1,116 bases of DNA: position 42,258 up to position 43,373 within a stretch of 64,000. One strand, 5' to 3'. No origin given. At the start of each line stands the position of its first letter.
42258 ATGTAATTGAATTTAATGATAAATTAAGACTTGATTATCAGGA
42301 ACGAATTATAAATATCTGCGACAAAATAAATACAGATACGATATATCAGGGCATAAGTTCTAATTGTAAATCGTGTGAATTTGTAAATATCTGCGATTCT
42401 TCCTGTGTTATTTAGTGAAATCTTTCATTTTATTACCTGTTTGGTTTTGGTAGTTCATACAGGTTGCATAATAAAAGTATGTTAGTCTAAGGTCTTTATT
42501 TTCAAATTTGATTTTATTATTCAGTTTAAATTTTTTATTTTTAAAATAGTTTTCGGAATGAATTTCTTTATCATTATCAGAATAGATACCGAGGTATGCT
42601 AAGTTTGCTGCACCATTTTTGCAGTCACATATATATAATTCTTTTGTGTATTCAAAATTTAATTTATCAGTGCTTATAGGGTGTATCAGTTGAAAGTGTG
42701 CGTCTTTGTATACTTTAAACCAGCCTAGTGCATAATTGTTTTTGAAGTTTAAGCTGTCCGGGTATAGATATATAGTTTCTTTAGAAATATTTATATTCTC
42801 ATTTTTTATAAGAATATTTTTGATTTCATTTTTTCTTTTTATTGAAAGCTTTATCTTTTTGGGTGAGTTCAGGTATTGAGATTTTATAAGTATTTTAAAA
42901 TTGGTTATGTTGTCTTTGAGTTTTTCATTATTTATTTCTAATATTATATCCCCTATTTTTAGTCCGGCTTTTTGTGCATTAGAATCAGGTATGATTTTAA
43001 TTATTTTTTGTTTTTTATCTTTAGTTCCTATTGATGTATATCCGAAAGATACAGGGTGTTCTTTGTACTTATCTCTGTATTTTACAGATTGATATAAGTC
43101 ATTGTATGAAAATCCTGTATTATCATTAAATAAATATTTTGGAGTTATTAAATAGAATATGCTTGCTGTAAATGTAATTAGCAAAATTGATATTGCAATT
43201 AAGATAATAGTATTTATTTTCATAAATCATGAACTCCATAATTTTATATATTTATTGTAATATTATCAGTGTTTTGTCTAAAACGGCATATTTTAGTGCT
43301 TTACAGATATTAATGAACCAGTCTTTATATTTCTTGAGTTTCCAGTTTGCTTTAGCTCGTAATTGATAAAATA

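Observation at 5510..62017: Recurrent bipartite N-terminal module on unrelated, mostly enzyme-like proteins: a candidate shared targeting or export signal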

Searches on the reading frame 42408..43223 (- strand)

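Call 64: search_protein_families(library=pfam, proteins=[window:42408-43223:-], max_evalue=0.01)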
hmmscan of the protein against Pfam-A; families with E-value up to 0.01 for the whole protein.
window:42408-43223:- (271 aa): 3 families
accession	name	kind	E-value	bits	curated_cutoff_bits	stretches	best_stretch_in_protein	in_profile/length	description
PF17820.7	PDZ_6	-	6.5e-08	32.6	27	1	77-113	5-40/54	PDZ domain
PF00595.29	PDZ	-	1e-06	29.5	23.2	1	64-128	16-80/81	PDZ domain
PF13180.12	PDZ_2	-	1e-06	29.3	27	1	70-139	10-78/80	PDZ domain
